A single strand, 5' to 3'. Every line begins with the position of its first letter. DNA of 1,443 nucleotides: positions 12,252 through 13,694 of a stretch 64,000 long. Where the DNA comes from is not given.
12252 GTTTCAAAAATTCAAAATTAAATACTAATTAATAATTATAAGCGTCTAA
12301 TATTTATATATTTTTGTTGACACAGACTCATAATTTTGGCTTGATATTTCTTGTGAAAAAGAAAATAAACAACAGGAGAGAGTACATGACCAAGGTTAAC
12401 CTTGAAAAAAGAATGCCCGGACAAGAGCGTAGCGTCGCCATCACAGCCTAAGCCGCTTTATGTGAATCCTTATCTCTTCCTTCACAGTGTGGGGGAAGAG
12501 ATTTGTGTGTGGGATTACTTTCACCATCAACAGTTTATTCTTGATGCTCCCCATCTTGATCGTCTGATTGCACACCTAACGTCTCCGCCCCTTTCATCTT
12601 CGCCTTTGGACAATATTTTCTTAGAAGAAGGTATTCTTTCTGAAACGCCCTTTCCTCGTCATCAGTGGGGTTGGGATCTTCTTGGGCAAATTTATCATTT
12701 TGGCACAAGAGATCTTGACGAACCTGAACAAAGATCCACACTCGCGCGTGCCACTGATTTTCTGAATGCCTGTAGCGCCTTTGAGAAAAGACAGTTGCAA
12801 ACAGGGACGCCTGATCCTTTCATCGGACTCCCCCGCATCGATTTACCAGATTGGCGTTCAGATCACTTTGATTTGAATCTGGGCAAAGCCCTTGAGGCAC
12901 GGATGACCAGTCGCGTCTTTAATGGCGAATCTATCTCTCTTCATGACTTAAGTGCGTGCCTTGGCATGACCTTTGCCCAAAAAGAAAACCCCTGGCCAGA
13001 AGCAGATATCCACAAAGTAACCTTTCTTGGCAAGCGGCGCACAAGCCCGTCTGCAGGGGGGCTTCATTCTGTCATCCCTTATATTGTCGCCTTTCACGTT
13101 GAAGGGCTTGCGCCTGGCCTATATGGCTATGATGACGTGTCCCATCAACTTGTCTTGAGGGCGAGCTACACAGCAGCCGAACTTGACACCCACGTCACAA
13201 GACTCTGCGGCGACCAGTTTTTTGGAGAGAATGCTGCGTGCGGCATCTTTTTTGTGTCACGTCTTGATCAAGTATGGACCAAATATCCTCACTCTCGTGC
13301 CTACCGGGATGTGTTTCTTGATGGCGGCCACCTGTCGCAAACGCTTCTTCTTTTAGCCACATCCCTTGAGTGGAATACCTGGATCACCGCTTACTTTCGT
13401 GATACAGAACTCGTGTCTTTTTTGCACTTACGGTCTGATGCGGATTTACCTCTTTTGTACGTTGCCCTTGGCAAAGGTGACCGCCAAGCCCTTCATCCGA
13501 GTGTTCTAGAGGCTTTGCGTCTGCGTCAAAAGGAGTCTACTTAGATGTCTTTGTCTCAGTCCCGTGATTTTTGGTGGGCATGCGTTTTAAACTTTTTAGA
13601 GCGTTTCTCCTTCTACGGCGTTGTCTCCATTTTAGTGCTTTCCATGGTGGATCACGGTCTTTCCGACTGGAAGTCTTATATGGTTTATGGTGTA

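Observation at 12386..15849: Orphan SagB/ThcOx-type dehydrogenase coupled to a POT peptide transporter and a LysR regulator, with no YcaO: candidate non-canonical peptide-modification system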

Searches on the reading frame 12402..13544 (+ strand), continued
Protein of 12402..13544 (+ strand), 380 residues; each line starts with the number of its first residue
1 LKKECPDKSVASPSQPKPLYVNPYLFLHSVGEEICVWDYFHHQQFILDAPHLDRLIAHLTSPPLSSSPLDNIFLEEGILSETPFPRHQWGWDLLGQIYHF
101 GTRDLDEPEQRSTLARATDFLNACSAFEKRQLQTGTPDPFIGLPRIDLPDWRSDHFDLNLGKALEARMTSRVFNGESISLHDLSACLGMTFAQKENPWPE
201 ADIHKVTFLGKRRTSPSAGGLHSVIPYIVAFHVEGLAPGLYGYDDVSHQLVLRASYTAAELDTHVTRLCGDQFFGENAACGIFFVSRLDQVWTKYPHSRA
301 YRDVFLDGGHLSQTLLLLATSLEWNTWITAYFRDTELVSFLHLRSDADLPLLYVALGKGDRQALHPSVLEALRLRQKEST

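Call 86: search_protein_families(library=pfam, proteins=[L033:9411-10709:+, L041:9293-10786:+, L033:9095-9559:+, L025:9157-10809:+, L054:9187-12060:+, L054:12057-13982:+, L050:3843-5849:-, L015:2498-4585:+, L013:10681-12057:+, L027:9046-11019:-], max_evalue=0.0001)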
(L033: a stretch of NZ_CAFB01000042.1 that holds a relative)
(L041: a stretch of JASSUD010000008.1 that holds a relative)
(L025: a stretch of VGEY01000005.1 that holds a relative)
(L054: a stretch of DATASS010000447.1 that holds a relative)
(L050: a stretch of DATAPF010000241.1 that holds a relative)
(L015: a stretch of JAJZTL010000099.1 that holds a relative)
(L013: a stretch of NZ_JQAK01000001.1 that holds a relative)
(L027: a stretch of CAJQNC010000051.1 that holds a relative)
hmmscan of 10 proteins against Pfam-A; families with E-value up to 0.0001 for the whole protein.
L033:9411-10709:+ (432 aa): 1 family
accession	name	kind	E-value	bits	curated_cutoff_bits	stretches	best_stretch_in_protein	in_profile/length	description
PF07690.21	MFS_1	-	1.2e-44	153.1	33.4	2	28-390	3-347/347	Major Facilitator Superfamily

L041:9293-10786:+ (497 aa): 7 families
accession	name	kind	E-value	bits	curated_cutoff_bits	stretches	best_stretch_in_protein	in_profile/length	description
PF04820.20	Trp_halogenase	-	3.5e-31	109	21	2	104-373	148-388/458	Tryptophan halogenase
PF01494.25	FAD_binding_3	-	1.6e-20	74.1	22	1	15-354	2-336/349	FAD binding domain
PF01266.30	DAO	-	5.7e-08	33.1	27.9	1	16-49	1-34/353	FAD dependent oxidoreductase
PF07992.20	Pyr_redox_2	-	4.7e-07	30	26.1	1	16-53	2-40/291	Pyridine nucleotide-disulphide oxidoreductase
PF13450.12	NAD_binding_8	-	7.1e-06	26.7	21.9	1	19-47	1-29/68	NAD(P)-binding Rossmann-like domain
PF12831.13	FAD_oxidored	-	8.4e-06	25.8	27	1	17-48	2-33/416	FAD dependent oxidoreductase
PF01134.28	GIDA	-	8.9e-05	22.1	22.1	0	17-45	2-30/391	Glucose inhibited division protein A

L033:9095-9559:+ (154 aa): 0 families

L025:9157-10809:+ (550 aa): 6 families
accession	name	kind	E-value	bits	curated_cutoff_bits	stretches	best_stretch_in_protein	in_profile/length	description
PF17991.7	Thioredoxin_10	-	1.7e-41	142.5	27.1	1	406-549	1-142/142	Thioredoxin like C-terminal domain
PF08534.16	Redoxin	-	4.9e-11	43.1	26.6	1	261-386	19-148/148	Redoxin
PF00578.27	AhpC-TSA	-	8.9e-11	42.3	26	1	261-367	16-123/124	AhpC/TSA family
PF02683.22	DsbD_TM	-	8.1e-10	38.8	27.1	1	7-207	6-208/219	Cytochrome C biogenesis protein transmembrane domain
PF13905.12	Thioredoxin_8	-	2e-06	28.5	27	1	270-365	1-94/94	Thioredoxin-like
PF13386.12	DsbD_2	-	4.4e-05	23.9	24.9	1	21-207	13-194/199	Cytochrome C biogenesis protein transmembrane region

L054:9187-12060:+ (957 aa): 0 families

L054:12057-13982:+ (641 aa): 0 families

L050:3843-5849:- (668 aa): 1 family
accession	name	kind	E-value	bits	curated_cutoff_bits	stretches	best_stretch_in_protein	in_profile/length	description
PF00072.30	Response_reg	-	5.2e-13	49.6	30.2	1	341-441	1-100/111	Response regulator receiver domain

L015:2498-4585:+ (695 aa): 2 families
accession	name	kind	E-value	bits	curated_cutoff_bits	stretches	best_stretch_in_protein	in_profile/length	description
PF02518.31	HATPase_c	-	7.1e-17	62.3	26.4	1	345-450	3-110/111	Histidine kinase-, DNA gyrase B-, and HSP90-like ATPase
PF00512.31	HisKA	-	1.2e-05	25.7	26.9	1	234-287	4-61/66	His Kinase A (phospho-acceptor) domain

L013:10681-12057:+ (458 aa): 3 families
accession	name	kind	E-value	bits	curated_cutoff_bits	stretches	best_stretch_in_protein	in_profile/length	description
PF00919.26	UPF0004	-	3.3e-32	110.9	27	1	4-107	1-98/98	Uncharacterized protein family UPF0004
PF04055.27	Radical_SAM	-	5.7e-31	108.4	29.5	1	163-334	3-164/166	Radical SAM superfamily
PF01938.26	TRAM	-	1.9e-08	34.5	21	1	391-449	3-60/61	TRAM domain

L027:9046-11019:- (657 aa): 0 families

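Call 87: get_annotated_region(hit=H25, flank=6000)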
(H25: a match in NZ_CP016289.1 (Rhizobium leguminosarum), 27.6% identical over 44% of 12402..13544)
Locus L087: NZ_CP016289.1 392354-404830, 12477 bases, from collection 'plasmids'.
description: Rhizobium leguminosarum strain Vaf10 plasmid unnamed2, complete sequence
organism: Rhizobium leguminosarum (NCBI taxid 384)
taxonomy: Bacteria; Pseudomonadota; Alphaproteobacteria; Hyphomicrobiales; Rhizobiaceae; Rhizobium; Rhizobium leguminosarum
host: -; source: Vavilovia formosa,cell culture; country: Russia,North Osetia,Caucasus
typing (MOB-suite, as given by PLSDB): non-mobilizable
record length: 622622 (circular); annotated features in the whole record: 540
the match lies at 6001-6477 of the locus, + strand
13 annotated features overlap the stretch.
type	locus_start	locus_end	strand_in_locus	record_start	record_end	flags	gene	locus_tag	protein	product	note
CDS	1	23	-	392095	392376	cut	-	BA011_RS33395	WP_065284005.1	DUF6516 family protein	-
CDS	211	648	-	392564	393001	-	-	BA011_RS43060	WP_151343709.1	hypothetical protein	-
CDS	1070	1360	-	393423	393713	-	-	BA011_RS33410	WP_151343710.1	hypothetical protein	-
CDS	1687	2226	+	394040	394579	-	-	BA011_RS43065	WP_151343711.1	DUF1579 family protein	-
CDS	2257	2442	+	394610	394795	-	-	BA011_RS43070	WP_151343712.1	hypothetical protein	-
CDS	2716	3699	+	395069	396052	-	-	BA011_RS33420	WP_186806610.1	TOMM precursor leader peptide-binding protein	-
CDS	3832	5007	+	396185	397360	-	-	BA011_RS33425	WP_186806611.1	YcaO-like family protein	-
CDS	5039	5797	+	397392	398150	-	-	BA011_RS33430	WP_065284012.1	SAM-dependent methyltransferase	-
CDS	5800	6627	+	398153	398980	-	-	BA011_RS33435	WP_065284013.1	SagB/ThcOx family dehydrogenase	-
CDS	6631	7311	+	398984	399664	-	-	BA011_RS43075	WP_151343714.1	hypothetical protein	-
CDS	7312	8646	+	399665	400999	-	-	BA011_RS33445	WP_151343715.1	YcaO-like family protein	-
CDS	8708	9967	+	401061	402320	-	-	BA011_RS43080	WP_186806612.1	YcaO-like family protein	-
CDS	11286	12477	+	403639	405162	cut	-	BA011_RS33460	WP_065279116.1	ISNCY family transposase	-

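Call 94: search_protein_families(library=pfam, proteins=[L053:4520-5902:-, L053:6034-7521:-, L065:11952-15038:-, L065:15038-16120:-, L065:5104-6237:-, L065:6269-7363:-, L072:12017-13681:+, L045:12041-15658:-, L067:11301-14252:+, L062:5398-7596:+], max_evalue=0.00001)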
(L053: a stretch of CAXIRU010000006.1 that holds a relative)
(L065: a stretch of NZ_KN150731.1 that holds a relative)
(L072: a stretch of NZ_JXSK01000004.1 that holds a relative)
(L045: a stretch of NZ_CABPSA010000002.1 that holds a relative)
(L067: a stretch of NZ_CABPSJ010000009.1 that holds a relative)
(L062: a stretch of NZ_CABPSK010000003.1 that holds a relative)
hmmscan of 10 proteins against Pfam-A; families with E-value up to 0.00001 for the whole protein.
L053:4520-5902:- (460 aa): 1 family
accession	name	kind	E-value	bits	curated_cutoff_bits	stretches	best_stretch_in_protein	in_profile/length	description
PF07804.18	HipA_C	-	1.1e-22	81.2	30.5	1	216-417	1-191/213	HipA-like C-terminal domain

L053:6034-7521:- (495 aa): 1 family
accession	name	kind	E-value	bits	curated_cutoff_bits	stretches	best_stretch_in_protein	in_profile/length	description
PF04413.22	Glycos_transf_N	-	1.4e-57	194.5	23.9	1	87-271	3-178/179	3-Deoxy-D-manno-octulosonic-acid transferase (kdotransferase)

L065:11952-15038:- (1028 aa): 2 families
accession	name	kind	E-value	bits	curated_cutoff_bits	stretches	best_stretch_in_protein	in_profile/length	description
PF00873.25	ACR_tran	-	2.5e-160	535.8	28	1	6-1011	4-1018/1021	AcrB/AcrD/AcrF family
PF02355.23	SecD_SecF_C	-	6.6e-06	26.1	20.5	0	858-1008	27-181/189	Protein export membrane protein SecD/SecF, C-terminal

L065:15038-16120:- (360 aa): 3 families
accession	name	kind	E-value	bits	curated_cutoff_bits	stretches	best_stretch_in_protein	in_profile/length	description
PF13437.12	HlyD_3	-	3.9e-14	53.7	22.2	1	153-252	1-100/106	HlyD family secretion protein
PF16576.10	HlyD_D23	-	5.9e-14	52.3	30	1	59-247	21-201/214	Barrel-sandwich domain of CusB or HlyD membrane-fusion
PF13533.13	Biotin_lipoyl_2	-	3e-09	36.9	29.8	0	60-86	3-29/32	Biotin-lipoyl like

L065:5104-6237:- (377 aa): 1 family
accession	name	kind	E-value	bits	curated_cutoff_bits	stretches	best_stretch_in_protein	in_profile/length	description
PF02733.22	Dak1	-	3e-122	407.9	31.4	1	38-372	1-313/313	Dak1 domain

L065:6269-7363:- (364 aa): 3 families
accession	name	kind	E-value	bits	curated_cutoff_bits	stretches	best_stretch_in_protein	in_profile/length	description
PF00465.25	Fe-ADH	-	1.1e-32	113.4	31.3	1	8-154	1-168/168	Iron-containing alcohol dehydrogenase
PF13685.12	Fe-ADH_2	-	4e-22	79.3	28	1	15-161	4-149/149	Iron-containing alcohol dehydrogenase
PF00365.25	PFK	-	1e-06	28.8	30.9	1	40-125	47-132/277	Phosphofructokinase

L072:12017-13681:+ (554 aa): 4 families
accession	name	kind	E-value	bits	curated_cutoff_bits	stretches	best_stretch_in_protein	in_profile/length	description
PF00005.33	ABC_tran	-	9.2e-48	162.8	25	2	358-490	1-137/137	ABC transporter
PF12848.13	ABC_tran_Xtn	-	7.5e-23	80.9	25.9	1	247-332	2-85/85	ABC transporter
PF13304.12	AAA_21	-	1.8e-14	54.9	27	0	54-106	3-68/304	AAA domain, putative AbiEii toxin, Type IV TA system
PF02463.25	SMC_N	-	5.3e-06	26.4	40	0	451-532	128-212/220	RecF/RecN/SMC N terminal domain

L045:12041-15658:- (1205 aa): 2 families
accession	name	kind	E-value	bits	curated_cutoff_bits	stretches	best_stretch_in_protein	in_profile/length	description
PF20169.3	DUF6537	-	2.6e-63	214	27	1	964-1164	2-200/203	Family of unknown function (DUF6537)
PF01558.24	POR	-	7.9e-18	65.7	27.4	1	745-929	1-169/173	Pyruvate ferredoxin/flavodoxin oxidoreductase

L067:11301-14252:+ (983 aa): 0 families

L062:5398-7596:+ (732 aa): 3 families
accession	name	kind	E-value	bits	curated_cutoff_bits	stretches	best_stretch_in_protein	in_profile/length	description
PF08521.16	2CSK_N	-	3.7e-29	102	23.2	1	292-432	2-139/140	Two-component sensor kinase N-terminal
PF02518.31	HATPase_c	-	8e-17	62.1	26.4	1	625-731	1-110/111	Histidine kinase-, DNA gyrase B-, and HSP90-like ATPase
PF00512.31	HisKA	-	6.6e-09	36.1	26.9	1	510-567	2-59/66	His Kinase A (phospho-acceptor) domain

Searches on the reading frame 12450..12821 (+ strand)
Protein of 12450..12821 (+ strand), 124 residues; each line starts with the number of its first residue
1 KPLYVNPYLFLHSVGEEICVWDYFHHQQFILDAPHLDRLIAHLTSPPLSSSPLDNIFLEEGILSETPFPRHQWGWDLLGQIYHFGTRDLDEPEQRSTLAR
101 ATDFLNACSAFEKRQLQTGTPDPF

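Call 59: search_solved_structures(query=A3, max_evalue=10)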
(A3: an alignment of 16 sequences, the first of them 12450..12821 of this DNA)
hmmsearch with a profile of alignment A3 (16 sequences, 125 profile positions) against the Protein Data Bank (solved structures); distinct sequences matched with E-value up to 10: 7.
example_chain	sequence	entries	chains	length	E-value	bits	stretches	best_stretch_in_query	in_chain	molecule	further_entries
8y9e_A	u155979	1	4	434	0.24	14.5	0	70-95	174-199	Versatile Aromatic Prenyltransferase auraA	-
8y9d_A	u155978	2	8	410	0.3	14.3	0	70-95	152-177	Versatile Aromatic Prenyltransferase auraA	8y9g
1jtd_B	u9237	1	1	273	0.3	14.3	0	9-49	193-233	beta-lactamase inhibitor protein II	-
3qhy_B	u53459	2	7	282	0.34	14.1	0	9-49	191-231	Beta-lactamase inhibitory protein II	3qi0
9jhx_A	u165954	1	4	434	0.35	14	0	70-91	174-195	Versatile Aromatic Prenyltransferase auraA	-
9t9p_A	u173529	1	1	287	0.36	14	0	9-49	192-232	Beta-lactamase inhibitory protein II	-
8vur_H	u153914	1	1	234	0.42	13.8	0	73-106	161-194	003-102 Heavy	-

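Call 60: search_protein_families(library=pfam, alignment_id=A3, max_evalue=10)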
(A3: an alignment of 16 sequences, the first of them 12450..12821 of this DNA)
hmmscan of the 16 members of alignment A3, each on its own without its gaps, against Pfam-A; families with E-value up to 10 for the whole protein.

A. member 1, window:12450-12821:+ (124 aa): 0 families

B. families by the number of members that match (of 16 scanned): 4 families
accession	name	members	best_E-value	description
PF14741.12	GH114_assoc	1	0.031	N-terminal glycosyl-hydrolase-114-associated domain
PF14895.11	PPPI_inhib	1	0.13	Protein phosphatase 1 inhibitor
PF21512.3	ITPK1_preATP-grasp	1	0.18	Inositol-tetrakisphosphate 1-kinase, preATP-grasp domain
PF14594.13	Sipho_Gp37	1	0.18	Siphovirus ReqiPepy6 Gp37-like protein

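Call 62: predict_structure(alignment_id=A3)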
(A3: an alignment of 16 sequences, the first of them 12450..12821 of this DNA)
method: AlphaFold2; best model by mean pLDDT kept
length: 124 residues; sequences in the alignment: 16
mean_pLDDT: 75.5   pTM: 0.55
mean pLDDT of the five models: 75.5, 73.8, 73.2, 72.9, 72.8
residues with pLDDT >= 90: 44; 70-90: 27; 50-70: 42; < 50: 11
segments of 3 or more residues with pLDDT < 50: 115-124
pLDDT, mean of each block of 10 residues (from residue 1): 90 88 89 94 89 95 89 54 52 63 66 51 44
secondary structure, 60 per line:
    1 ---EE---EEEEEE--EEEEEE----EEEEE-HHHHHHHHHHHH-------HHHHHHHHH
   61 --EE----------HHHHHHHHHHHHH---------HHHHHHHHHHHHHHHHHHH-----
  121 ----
elements in order: E9-14 E17-22 E27-31 H33-44 H52-60 H75-87 H97-115

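Call 65: fold_search(model_id=the predicted structure, library=pdb)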
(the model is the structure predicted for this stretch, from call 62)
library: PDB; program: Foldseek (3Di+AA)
matches with E <= 10: 513; with E <= 0.001: 0
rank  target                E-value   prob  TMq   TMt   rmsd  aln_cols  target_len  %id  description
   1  5v1v_A                8.8e-02  0.84  0.32  0.44  14.5        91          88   10  TbiB1 in Complex with the TbiA(alpha) Leader Peptide (released 2018-09-05)
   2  6gos_1                1.3e-01  0.72  0.30  0.15   6.4        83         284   13  E. coli Microcin synthetase McbBCD complex with pro-MccB17 bound (released 2019-01-30)
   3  5v1u_D                1.4e-01  0.41  0.26  0.36  12.2        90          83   16  TbiB1 in Complex with the TbiA(beta) Leader Peptide (released 2018-09-05)
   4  6jx3_B                1.6e-01  0.66  0.31  0.44  12.3        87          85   10  Lasso peptide synthetase B1 complexed with the leader peptide (released 2019-06-26)
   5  5v1u_B                1.7e-01  0.89  0.34  0.47   6.0        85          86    9  TbiB1 in Complex with the TbiA(beta) Leader Peptide (released 2018-09-05)
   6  5lq4_A                1.7e-01  0.47  0.28  0.10  11.6        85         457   16  The Structure of ThcOx, the First Oxidase Protein from the Cyanobactin Pathways (released 2016-11-09)
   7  5v1u_C                2.3e-01  0.35  0.26  0.36  14.9        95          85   13  TbiB1 in Complex with the TbiA(beta) Leader Peptide (released 2018-09-05)
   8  5v1u_A                2.5e-01  0.35  0.26  0.37  12.3        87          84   15  TbiB1 in Complex with the TbiA(beta) Leader Peptide (released 2018-09-05)
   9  5why_B                2.6e-01  0.35  0.26  0.09  13.4        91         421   13  Structural Insights into Thioether Bond Formation in the Biosynthesis of Sactipeptides (released 2017-07-26)
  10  6gos_2                2.8e-01  0.80  0.35  0.17   4.8        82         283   12  E. coli Microcin synthetase McbBCD complex with pro-MccB17 bound (released 2019-01-30)
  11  6gri_2                4.4e-01  0.69  0.36  0.18   4.5        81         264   11  E. coli Microcin synthetase McbBCD complex (released 2019-01-30)
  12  5wgg_A                4.7e-01  0.35  0.27  0.08  13.8        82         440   10  Structural Insights into Thioether Bond Formation in the Biosynthesis of Sactipeptides (released 2017-07-26)
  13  8t19_A                5.4e-01  0.41  0.30  0.40   5.4        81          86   15  RiPP precursor peptide recognition element (RRE) domain of Ocin-ThiF-like partner protein, PbtF, bound to an 8 residue (released 2024-06-12)
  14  5lq4_B                6.1e-01  0.23  0.28  0.09  11.7        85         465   16  The Structure of ThcOx, the First Oxidase Protein from the Cyanobactin Pathways (released 2016-11-09)
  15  6grg_2                6.9e-01  0.28  0.24  0.12   6.9        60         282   17  E. coli Microcin synthetase McbBCD complex with pro-MccB17, ADP and phosphate bound (released 2019-01-30)
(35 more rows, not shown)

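Call 74: search_protein_representatives(alignment_id=A3)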
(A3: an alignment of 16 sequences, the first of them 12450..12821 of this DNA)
Query: 16 sequences, 125 profile positions. Proteins with E-value up to 0.001 (for the whole library): 180; up to 1e-10: 130; up to 1e-30: 4. The best 150 are listed.
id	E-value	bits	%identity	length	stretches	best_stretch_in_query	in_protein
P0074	4.1e-43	162.5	-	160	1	1-125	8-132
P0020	4.6e-41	155.9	-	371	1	1-125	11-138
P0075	9.5e-35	135.5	-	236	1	2-125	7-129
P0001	4.2e-33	130.1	-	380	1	2-122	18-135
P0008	7.3e-30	119.7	-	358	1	2-121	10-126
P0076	9.2e-30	119.3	-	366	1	2-113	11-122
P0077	1.0e-29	119.2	-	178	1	6-123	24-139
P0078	5.5e-29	116.8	-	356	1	2-120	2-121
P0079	7.9e-29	116.3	-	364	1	4-124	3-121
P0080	1.6e-28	115.3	-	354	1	2-117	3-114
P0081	6.0e-28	113.5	-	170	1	2-123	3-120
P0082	2.2e-27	111.6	-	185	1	3-117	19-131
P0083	3.7e-27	111.0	-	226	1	7-124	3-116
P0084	3.8e-27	110.9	-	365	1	2-119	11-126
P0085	5.8e-27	110.3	-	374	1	3-122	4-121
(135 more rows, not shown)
